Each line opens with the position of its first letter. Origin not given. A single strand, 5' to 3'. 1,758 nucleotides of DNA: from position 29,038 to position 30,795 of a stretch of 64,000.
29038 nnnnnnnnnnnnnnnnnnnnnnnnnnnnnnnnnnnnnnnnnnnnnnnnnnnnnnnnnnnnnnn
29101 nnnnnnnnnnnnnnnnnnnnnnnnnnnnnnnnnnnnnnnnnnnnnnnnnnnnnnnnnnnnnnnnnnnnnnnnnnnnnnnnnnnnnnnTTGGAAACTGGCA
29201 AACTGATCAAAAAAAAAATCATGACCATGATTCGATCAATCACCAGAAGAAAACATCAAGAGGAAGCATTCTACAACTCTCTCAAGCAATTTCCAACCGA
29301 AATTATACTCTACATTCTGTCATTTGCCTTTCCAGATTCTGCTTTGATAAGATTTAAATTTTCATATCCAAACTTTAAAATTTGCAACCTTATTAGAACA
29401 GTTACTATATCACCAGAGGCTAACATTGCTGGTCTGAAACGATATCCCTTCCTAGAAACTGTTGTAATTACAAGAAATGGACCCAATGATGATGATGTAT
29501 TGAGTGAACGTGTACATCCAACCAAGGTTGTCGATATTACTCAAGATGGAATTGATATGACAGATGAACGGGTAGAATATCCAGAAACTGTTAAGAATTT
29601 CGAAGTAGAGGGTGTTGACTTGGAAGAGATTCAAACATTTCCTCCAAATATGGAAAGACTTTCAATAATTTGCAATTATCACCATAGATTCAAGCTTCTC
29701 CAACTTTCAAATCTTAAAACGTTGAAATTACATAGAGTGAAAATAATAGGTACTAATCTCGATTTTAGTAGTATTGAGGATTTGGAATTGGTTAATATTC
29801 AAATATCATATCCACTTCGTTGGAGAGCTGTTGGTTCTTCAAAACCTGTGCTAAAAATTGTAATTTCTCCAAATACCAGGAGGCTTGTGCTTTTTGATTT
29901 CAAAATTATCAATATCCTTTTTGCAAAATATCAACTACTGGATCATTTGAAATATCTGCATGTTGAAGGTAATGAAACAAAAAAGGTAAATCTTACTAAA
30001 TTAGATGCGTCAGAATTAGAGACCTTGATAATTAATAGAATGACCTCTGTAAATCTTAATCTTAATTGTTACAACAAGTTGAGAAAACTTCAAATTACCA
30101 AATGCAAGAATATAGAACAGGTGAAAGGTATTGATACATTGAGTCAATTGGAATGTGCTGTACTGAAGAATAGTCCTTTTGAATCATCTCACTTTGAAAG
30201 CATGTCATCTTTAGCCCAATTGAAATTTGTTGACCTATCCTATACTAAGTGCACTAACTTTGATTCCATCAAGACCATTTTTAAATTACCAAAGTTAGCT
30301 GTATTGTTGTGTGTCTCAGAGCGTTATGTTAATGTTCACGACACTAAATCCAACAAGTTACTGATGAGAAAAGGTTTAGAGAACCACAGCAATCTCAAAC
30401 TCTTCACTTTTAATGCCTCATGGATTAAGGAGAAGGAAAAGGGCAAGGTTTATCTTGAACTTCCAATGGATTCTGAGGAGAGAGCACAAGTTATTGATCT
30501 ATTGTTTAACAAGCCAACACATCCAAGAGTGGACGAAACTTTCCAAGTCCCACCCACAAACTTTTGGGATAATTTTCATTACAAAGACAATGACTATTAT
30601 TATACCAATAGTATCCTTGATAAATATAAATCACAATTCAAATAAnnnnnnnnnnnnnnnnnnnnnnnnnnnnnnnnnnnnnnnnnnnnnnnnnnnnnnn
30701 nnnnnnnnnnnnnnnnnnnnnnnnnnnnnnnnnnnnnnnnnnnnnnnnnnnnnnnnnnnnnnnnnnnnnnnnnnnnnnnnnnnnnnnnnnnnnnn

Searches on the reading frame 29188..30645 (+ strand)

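Call 22: search_protein_families(library=pfam, proteins=[window:29188-30645:+], max_evalue=0.001)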
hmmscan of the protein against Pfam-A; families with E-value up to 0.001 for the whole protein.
window:29188-30645:+ (485 aa): 1 family
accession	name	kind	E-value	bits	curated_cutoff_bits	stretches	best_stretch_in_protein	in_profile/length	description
PF25019.1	LRR_R13L1-DRL21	-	0.00024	21.4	27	0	262-327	56-125/127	R13L1/DRL21 LRRs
